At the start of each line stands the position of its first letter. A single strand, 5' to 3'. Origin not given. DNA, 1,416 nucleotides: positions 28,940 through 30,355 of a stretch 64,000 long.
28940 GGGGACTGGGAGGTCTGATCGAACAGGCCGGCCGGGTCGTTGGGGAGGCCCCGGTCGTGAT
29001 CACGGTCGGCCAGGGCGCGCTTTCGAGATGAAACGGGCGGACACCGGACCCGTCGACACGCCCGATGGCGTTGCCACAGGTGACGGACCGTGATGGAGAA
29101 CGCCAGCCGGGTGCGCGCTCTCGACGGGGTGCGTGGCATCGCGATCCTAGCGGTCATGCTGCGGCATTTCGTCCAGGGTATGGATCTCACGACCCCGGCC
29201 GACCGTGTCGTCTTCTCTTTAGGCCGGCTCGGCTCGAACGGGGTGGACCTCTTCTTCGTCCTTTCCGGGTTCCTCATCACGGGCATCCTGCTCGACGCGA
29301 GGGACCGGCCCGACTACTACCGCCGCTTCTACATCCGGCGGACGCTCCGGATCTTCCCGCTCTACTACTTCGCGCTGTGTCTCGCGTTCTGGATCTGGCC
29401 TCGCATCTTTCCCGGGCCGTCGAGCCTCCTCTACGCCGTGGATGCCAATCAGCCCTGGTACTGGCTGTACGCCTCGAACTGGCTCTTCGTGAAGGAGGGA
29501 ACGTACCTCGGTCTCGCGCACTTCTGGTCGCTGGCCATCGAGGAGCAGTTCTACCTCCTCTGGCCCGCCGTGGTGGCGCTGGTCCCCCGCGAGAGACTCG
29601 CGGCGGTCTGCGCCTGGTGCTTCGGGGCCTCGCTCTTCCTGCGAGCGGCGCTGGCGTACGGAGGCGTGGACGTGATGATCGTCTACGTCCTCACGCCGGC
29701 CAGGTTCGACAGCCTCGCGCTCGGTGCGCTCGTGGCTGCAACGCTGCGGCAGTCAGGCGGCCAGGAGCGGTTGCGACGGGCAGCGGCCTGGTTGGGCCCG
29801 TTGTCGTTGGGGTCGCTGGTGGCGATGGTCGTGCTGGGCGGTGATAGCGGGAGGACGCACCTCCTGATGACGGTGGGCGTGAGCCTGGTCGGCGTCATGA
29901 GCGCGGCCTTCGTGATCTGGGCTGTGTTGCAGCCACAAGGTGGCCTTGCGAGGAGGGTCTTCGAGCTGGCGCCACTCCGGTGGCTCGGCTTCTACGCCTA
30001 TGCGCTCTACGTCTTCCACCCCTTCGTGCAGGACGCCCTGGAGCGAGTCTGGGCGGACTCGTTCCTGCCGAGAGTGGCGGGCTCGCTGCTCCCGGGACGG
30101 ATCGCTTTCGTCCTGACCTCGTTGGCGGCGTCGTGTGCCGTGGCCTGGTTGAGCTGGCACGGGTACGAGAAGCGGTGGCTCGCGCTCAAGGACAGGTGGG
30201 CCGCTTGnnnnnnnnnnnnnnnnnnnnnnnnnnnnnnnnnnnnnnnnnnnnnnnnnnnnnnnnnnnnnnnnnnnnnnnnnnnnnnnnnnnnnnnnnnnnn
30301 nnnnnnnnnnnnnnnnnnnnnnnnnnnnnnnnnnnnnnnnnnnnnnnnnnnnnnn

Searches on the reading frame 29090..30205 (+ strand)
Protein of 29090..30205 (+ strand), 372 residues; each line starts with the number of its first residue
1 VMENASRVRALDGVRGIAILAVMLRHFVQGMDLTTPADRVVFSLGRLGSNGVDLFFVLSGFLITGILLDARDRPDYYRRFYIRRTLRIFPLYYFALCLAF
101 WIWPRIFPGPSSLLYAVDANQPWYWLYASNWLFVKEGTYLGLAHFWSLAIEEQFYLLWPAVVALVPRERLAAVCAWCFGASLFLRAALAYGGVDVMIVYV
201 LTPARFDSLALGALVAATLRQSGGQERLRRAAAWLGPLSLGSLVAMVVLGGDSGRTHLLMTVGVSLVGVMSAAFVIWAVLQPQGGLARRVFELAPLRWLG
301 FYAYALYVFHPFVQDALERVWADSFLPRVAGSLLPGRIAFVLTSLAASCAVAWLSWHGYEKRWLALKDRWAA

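Call 61: search_protein_families(library=pfam, proteins=[window:29090-30205:+], max_evalue=0.0001)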
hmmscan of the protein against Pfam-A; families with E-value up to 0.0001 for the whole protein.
window:29090-30205:+ (372 aa): 1 family
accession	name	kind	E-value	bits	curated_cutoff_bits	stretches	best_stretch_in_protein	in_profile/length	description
PF01757.29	Acyl_transf_3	-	1.3e-28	100.5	31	1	9-354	2-323/326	Acyltransferase domain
